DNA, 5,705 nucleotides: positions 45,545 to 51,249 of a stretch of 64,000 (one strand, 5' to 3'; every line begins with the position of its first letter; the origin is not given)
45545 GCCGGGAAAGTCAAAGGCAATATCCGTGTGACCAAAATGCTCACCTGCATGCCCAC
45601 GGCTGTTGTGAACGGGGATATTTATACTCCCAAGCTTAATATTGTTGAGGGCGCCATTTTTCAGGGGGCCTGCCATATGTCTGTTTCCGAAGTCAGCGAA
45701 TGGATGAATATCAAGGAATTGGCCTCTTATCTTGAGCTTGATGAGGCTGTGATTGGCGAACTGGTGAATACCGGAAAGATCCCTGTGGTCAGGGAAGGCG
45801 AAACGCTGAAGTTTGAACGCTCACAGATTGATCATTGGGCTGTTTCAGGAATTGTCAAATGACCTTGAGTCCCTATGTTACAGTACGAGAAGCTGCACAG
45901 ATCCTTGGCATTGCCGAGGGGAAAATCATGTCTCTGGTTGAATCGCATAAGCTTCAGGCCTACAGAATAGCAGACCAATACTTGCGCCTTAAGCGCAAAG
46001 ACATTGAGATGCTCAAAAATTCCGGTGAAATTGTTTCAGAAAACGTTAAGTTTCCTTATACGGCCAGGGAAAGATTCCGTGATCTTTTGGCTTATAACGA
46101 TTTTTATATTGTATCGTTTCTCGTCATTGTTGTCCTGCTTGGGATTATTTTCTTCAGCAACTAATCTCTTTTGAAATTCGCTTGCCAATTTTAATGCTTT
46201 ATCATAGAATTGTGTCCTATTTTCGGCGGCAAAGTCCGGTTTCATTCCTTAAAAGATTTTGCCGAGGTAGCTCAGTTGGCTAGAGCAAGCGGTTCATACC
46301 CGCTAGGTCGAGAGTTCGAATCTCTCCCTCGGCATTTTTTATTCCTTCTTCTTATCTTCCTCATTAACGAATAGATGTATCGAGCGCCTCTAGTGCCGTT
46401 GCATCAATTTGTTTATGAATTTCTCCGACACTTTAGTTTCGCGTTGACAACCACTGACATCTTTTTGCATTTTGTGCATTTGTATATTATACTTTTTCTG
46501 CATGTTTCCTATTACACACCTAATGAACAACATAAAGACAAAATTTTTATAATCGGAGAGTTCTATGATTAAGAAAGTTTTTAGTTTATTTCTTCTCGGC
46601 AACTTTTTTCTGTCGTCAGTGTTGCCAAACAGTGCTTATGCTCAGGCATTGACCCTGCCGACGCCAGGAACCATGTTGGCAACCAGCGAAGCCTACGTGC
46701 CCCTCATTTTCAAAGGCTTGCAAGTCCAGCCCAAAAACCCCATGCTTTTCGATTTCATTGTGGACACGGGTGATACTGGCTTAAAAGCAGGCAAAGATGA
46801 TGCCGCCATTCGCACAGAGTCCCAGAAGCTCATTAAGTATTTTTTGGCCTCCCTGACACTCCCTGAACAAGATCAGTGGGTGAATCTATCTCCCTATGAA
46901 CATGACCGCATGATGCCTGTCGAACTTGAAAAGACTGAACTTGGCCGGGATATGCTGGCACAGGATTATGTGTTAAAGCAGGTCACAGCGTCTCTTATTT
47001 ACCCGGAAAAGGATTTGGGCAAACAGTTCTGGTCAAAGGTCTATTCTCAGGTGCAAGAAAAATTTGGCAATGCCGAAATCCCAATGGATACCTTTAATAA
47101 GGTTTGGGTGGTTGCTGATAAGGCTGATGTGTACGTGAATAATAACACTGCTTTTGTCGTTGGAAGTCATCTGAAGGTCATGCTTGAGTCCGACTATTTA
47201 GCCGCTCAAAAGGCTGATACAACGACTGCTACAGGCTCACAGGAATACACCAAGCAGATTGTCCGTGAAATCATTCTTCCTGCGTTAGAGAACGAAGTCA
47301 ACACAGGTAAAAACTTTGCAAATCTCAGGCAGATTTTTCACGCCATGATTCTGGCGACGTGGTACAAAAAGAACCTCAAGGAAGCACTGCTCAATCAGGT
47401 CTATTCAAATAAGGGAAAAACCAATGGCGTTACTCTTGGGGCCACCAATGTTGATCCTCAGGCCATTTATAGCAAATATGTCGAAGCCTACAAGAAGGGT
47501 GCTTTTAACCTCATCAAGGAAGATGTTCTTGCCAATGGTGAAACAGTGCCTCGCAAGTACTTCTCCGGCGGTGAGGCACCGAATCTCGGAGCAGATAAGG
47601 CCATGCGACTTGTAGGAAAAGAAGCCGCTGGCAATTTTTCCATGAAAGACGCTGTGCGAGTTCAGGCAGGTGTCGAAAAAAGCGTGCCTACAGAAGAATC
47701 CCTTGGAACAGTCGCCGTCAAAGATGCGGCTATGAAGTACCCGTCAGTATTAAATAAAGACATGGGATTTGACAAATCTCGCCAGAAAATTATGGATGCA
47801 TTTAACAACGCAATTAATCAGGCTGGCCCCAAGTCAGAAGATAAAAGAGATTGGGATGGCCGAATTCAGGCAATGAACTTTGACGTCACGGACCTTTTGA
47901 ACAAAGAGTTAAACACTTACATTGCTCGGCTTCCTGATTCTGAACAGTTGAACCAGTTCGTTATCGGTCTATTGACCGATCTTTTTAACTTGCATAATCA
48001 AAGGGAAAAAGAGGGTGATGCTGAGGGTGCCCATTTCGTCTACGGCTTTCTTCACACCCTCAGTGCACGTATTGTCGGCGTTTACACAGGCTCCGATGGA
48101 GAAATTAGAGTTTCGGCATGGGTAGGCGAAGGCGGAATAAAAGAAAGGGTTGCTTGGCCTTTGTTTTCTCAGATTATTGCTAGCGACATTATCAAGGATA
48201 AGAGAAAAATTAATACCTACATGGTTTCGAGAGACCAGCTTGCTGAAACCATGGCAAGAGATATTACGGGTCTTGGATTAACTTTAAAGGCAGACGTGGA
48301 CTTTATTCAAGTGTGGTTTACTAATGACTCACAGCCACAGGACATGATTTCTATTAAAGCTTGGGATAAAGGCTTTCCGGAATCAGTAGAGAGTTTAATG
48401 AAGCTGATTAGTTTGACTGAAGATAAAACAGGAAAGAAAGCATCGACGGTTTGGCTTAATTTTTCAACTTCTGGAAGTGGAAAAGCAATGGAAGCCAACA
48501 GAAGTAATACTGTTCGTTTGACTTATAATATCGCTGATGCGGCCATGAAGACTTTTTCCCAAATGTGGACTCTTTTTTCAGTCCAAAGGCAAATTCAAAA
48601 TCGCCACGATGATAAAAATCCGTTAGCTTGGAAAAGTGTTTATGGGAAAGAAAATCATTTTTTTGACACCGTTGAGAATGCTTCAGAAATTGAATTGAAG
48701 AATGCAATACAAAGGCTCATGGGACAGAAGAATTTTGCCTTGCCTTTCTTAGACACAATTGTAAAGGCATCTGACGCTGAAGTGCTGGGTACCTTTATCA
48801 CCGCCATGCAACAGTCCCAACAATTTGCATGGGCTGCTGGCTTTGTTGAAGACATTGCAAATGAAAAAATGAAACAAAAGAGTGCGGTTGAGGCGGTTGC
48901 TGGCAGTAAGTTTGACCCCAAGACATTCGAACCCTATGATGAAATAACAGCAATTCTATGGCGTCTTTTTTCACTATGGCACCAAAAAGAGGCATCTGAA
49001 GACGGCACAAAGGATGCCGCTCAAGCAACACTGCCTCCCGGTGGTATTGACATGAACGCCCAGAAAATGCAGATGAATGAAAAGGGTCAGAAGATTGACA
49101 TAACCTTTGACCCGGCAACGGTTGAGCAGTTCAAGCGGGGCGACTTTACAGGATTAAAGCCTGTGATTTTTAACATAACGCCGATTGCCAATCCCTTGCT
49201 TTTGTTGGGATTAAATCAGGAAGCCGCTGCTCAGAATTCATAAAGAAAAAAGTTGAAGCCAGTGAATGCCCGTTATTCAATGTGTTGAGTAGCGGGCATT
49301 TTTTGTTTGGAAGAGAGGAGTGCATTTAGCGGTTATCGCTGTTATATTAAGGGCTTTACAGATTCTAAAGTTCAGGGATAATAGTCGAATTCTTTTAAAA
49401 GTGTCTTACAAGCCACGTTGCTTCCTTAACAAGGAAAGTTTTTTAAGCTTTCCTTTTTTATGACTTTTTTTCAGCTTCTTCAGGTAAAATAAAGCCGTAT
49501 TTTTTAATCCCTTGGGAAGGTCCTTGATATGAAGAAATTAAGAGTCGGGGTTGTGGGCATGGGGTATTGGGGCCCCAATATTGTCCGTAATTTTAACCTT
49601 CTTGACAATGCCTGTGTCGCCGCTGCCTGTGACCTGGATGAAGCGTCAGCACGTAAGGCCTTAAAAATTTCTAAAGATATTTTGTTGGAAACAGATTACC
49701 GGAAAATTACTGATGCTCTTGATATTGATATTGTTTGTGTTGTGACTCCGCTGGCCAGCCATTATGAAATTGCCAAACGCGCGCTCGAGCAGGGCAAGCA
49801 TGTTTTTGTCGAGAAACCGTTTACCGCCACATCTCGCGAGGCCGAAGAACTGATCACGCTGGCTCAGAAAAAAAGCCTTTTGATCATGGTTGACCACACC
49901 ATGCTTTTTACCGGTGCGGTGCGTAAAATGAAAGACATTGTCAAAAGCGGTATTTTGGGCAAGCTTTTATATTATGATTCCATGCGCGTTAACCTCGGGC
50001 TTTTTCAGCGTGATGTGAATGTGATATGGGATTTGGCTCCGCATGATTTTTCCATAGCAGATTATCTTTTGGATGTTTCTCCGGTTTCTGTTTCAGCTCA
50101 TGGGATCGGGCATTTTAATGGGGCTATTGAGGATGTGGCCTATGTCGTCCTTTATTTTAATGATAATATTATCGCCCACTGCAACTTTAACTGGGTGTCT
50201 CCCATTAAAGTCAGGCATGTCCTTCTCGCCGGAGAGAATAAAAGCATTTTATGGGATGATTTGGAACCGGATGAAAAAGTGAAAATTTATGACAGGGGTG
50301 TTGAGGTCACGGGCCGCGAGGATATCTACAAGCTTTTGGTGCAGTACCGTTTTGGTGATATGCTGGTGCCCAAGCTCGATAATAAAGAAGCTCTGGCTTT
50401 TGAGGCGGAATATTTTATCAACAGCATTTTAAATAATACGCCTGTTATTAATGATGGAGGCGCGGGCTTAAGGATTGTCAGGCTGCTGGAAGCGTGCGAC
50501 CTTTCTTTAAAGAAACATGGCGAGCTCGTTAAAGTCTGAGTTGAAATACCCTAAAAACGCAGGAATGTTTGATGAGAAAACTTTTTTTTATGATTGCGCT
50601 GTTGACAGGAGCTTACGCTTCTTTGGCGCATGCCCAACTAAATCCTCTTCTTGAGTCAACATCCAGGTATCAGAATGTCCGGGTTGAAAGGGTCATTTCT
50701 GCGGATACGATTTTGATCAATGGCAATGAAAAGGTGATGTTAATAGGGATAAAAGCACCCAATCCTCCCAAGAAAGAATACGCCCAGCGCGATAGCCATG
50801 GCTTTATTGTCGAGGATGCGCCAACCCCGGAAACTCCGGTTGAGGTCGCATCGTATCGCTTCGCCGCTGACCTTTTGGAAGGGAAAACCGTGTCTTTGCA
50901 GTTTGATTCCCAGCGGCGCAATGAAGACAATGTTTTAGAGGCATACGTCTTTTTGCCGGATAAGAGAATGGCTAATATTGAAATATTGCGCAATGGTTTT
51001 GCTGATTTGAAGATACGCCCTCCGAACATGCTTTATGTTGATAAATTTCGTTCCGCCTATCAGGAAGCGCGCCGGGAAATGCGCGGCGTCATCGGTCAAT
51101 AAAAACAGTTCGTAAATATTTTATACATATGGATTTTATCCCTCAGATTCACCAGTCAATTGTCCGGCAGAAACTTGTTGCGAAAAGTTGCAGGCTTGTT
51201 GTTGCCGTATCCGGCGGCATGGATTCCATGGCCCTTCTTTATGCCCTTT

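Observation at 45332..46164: Two-gene module: bactofilin fused to a DNA-binding HTH, coupled to a tail-anchored HTH protein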

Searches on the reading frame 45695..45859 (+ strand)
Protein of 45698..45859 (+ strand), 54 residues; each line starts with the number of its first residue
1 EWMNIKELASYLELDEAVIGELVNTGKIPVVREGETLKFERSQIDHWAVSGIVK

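Call 34: search_solved_structures(query=window:45698-45859:+, max_evalue=10, show_alignments=5)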
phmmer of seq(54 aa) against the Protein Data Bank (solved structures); distinct sequences matched with E-value up to 10: 0.

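Call 53: search_solved_structures(query=A4, max_evalue=10, show_alignments=5)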
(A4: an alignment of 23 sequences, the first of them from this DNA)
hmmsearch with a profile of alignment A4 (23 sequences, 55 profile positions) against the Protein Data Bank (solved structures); distinct sequences matched with E-value up to 10: 3.
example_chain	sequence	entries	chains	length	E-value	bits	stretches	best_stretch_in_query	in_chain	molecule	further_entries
1y6u_A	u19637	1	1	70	0.72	12.7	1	4-44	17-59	Excisionase from transposon Tn916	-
2cv8_A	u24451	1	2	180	1.2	11.9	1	22-42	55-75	tRNA-splicing endonuclease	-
4j2n_A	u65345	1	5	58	1.5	11.7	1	6-43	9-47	Gp37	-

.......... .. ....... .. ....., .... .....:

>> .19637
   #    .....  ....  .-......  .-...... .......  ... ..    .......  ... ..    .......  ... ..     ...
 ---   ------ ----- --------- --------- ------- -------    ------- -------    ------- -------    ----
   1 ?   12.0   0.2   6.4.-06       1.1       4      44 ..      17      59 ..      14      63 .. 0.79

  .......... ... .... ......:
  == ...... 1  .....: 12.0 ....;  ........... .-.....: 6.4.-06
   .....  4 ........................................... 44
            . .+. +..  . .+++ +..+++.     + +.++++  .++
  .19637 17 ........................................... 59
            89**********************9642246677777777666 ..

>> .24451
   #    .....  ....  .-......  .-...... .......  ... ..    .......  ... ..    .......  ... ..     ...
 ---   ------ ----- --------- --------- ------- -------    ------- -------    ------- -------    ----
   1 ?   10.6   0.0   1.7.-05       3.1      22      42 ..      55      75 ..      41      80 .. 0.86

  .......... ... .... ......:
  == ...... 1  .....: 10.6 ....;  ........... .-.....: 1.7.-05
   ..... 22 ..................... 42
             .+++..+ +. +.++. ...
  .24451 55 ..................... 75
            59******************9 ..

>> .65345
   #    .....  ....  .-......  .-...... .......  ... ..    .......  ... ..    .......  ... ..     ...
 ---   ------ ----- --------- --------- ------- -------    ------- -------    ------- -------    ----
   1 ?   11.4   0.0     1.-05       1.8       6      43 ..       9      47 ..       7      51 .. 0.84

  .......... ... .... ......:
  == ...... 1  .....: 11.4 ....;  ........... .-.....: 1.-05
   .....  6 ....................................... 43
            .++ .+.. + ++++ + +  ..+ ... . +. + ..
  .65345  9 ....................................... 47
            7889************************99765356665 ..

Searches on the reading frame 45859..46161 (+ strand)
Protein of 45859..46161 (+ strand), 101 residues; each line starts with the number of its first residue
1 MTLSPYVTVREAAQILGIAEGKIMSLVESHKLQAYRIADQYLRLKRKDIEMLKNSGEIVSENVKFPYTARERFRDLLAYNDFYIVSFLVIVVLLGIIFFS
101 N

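Call 4: search_protein_families(library=pfam, proteins=[window:45859-46161:+], max_evalue=1)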
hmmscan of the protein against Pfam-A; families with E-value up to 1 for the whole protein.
window:45859-46161:+ (101 aa): 5 families
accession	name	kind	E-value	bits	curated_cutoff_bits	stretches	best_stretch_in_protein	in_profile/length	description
PF12728.13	HTH_17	-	6.1e-08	33.2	27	1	6-52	1-46/51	Helix-turn-helix domain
PF21531.3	Rv2175c_wHTH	-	0.014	15.8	27.1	1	5-36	14-45/57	DNA-binding protein Rv2175c, wHTH domain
PF19737.4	FKTN_N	-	0.038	13.9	27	1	22-71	60-109/278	Fukutin N-terminal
PF07453.19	NUMOD1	-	0.095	13.4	22.8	1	2-23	12-33/37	NUMOD1 domain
PF08178.16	GnsAB_toxin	-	0.16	12.3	27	1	45-79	19-50/54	GnsA/GnsB toxin of bacterial toxin-antitoxin system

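Call 5: search_protein_families(library=ncbifam, proteins=[window:45859-46161:+], max_evalue=1)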
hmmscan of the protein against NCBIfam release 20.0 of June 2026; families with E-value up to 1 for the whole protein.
window:45859-46161:+ (101 aa): 4 families
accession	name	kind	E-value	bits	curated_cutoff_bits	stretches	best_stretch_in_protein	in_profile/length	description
TIGR01764.1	excise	domain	3.9e-07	30.3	28.8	1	6-50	1-44/49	excisionase family DNA-binding protein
NF047737.1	antiphage_MADS1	equivalog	0.0048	17.1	80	1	7-50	4-46/49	methylation-associated defense system helix-turn-helix domain-containing protein MAD1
NF040990.2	MamR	equivalog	0.012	15.9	100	1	9-44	46-81/91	magnetosome protein MamR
TIGR04176.1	MarR_EPS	equivalog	0.1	12.6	88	0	4-27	16-39/105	MarR family EPS-associated transcriptional regulator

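Call 8: find_homologous_proteins(query=window:45859-46161:+)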
Query window:45859-46161:+ (101 aa): 113 proteins with E <= 0.001 among 118 candidates.
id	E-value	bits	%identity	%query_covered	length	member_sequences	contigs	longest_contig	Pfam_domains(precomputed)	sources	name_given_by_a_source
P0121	7.2e-57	207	100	100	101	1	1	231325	PF12728.14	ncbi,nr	ncbi:MAG: helix-turn-helix domain-containing protein [Candidatus Omnitrophica bacterium]|nr:helix-tu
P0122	4.4e-42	160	75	100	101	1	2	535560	PF12728.14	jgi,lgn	jgi:excisionase family DNA binding protein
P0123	5.3e-42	159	74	99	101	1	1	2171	PF12728.14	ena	-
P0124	3.6e-41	157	76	85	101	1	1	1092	PF12728.14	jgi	jgi:excisionase family DNA binding protein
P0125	3.7e-41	157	71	100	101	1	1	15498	PF12728.14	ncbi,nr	ncbi:MAG: excisionase family DNA-binding protein [Candidatus Omnitrophica bacterium]|nr:excisionase 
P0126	1.5e-40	155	72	100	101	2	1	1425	PF12728.14,PF21531.4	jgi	jgi:excisionase family DNA binding protein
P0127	1.9e-40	154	75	86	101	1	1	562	PF12728.14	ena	-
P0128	2.6e-40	154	70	99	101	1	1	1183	PF12728.14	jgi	-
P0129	3.5e-40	154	75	86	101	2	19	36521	PF12728.14,PF21531.4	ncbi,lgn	-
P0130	4.7e-40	153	71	100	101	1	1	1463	PF12728.14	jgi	jgi:excisionase family DNA binding protein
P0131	5.3e-40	153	73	98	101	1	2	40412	PF12728.14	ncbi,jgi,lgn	-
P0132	5.5e-40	153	71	99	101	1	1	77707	PF12728.14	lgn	-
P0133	8.1e-40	152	73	96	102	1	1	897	PF12728.14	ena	-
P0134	1.1e-39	152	69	99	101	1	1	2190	PF12728.14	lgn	-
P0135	2.2e-39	151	70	100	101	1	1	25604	PF12728.14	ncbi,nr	ncbi:MAG: helix-turn-helix domain-containing protein [Candidatus Omnitrophica bacterium]|nr:helix-tu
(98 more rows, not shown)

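Call 30: predict_structure(alignment_id=A3)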
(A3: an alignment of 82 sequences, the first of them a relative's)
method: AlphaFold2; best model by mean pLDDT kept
length: 101 residues; sequences in the alignment: 82
mean_pLDDT: 81.5   pTM: 0.50
mean pLDDT of the five models: 81.5, 80.8, 79.5, 77.5, 76.7
residues with pLDDT >= 90: 18; 70-90: 68; 50-70: 14; < 50: 1
segments of 3 or more residues with pLDDT < 50: none
pLDDT, mean of each block of 10 residues (from residue 1): 76 84 83 75 83 74 71 86 94 91 55
secondary structure, 60 per line:
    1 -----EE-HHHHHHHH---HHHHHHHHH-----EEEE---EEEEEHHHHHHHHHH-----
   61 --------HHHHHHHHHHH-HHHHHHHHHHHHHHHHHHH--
elements in order: H9-16 H20-28 E34-37 E41-45 H46-55 H69-79 H81-99

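Call 35: search_solved_structures(query=window:45859-46161:+, max_evalue=10, show_alignments=5)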
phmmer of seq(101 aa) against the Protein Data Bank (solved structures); distinct sequences matched with E-value up to 10: 2.
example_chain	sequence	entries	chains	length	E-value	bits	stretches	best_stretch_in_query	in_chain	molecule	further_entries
4j2n_A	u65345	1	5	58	0.013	19.1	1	3-53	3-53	Gp37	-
4xo1_A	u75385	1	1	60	1.1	13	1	35-80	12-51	Protein GnsA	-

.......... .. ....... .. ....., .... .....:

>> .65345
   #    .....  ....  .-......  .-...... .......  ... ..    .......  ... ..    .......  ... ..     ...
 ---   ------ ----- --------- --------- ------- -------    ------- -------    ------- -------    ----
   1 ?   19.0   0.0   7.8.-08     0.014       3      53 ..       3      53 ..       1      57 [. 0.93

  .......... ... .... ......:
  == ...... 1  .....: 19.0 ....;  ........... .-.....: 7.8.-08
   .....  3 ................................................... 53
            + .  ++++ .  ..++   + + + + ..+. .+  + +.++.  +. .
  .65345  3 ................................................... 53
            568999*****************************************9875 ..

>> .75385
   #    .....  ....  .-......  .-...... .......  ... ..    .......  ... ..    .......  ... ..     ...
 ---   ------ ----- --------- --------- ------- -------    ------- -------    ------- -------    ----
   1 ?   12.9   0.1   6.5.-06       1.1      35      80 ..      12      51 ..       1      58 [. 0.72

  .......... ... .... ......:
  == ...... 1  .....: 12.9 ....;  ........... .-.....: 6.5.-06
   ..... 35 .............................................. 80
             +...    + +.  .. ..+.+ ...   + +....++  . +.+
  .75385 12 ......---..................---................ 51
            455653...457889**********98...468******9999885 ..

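Call 41: fold_search(model_id=the predicted structure, library=pdb)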
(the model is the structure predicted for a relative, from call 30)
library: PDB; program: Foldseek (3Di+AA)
matches with E <= 10: 764; with E <= 0.001: 0
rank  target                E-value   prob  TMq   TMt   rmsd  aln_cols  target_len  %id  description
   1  4j2n_C                3.5e-03  1.00  0.46  0.79   2.4        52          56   23  Crystal Structure of mycobacteriophage Pukovnik Xis (released 2013-10-23)
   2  4j2n_A                3.7e-03  1.00  0.46  0.83   1.4        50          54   24  Crystal Structure of mycobacteriophage Pukovnik Xis (released 2013-10-23)
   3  5i44_B                5.6e-03  1.00  0.44  0.62   7.9        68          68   18  Structure of RacA-DNA complex; P21 form (released 2016-05-04)
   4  6ama_B                1.1e-02  1.00  0.46  0.80   1.5        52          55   19  Structure of S. coelicolor/S. venezuelae BldC-smeA-ssfA complex to 3.09 Angstrom (released 2018-03-28)
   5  5i44_A                1.1e-02  1.00  0.44  0.62   2.2        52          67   19  Structure of RacA-DNA complex; P21 form (released 2016-05-04)
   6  6ama_Y                1.2e-02  1.00  0.47  0.78   3.1        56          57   18  Structure of S. coelicolor/S. venezuelae BldC-smeA-ssfA complex to 3.09 Angstrom (released 2018-03-28)
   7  6amk_A                1.8e-02  1.00  0.46  0.82   1.7        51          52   18  Structure of Streptomyces venezuelae BldC-whiI opt complex (released 2018-03-28)
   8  6ama_P                2.7e-02  1.00  0.46  0.79   2.7        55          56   18  Structure of S. coelicolor/S. venezuelae BldC-smeA-ssfA complex to 3.09 Angstrom (released 2018-03-28)
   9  5i44_I                2.7e-02  0.99  0.42  0.61   7.9        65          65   18  Structure of RacA-DNA complex; P21 form (released 2016-05-04)
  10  6amk_B                3.1e-02  1.00  0.46  0.85   1.4        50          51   18  Structure of Streptomyces venezuelae BldC-whiI opt complex (released 2018-03-28)
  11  6ama_A                3.8e-02  1.00  0.46  0.82   1.9        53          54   19  Structure of S. coelicolor/S. venezuelae BldC-smeA-ssfA complex to 3.09 Angstrom (released 2018-03-28)
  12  6ama_H                3.8e-02  1.00  0.47  0.81   3.2        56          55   18  Structure of S. coelicolor/S. venezuelae BldC-smeA-ssfA complex to 3.09 Angstrom (released 2018-03-28)
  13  5d90_A                3.8e-02  0.92  0.40  0.33  14.0       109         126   19  Crystal structure of HiNmlR, a MerR family regulator lacking the sensor domain, bound to promoter DNA (released 2016-06-29)
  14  5d90_C                4.3e-02  1.00  0.42  0.33   1.8        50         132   22  Crystal structure of HiNmlR, a MerR family regulator lacking the sensor domain, bound to promoter DNA (released 2016-06-29)
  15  5i44_G                4.6e-02  0.99  0.42  0.59   9.0        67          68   18  Structure of RacA-DNA complex; P21 form (released 2016-05-04)
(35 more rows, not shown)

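Call 56: search_protein_families(library=padloc, proteins=[window:45859-46161:+], max_evalue=0.01)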
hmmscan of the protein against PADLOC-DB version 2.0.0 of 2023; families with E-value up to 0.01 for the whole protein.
window:45859-46161:+ (101 aa): 2 families
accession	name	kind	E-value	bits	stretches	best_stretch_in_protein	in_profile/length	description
PDLC04133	mad1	-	9e-05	20.7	1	4-54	3-52/60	mads_1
PDLC03348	MTase_II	-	0.0085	12.6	1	6-55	10-59/727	Type II methyltransferase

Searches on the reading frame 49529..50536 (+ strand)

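Call 45: search_protein_families(library=pfam, proteins=[window:49529-50536:+], max_evalue=0.001)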
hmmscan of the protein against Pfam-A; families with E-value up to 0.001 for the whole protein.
window:49529-50536:+ (336 aa): 3 families
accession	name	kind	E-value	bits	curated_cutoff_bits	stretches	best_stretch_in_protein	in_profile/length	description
PF01408.29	GFO_IDH_MocA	-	3.6e-25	89.4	24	1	4-123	1-120/120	Oxidoreductase family, NAD-binding Rossmann fold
PF22725.1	GFO_IDH_MocA_C3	-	4.3e-11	43.3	27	1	131-240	1-123/124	GFO/IDH/MocA C-terminal domain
PF02894.22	GFO_IDH_MocA_C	-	1.8e-06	28.4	22.9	1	165-329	42-212/218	Oxidoreductase family, C-terminal alpha/beta domain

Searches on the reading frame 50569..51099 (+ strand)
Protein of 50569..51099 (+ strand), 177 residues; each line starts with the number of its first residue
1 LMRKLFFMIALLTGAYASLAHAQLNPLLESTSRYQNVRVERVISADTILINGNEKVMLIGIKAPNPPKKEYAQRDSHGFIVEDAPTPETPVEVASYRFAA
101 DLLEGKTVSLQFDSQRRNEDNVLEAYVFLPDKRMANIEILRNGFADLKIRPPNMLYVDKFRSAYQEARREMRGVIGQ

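Call 45: search_protein_families(library=pfam, proteins=[window:50569-51099:+], max_evalue=0.001)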
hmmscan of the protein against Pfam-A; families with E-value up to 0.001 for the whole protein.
window:50569-51099:+ (177 aa): 1 family
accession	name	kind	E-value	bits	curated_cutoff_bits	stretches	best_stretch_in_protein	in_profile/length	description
PF00565.23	SNase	-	5.9e-05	23.9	21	1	56-173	2-103/107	Staphylococcal nuclease homologue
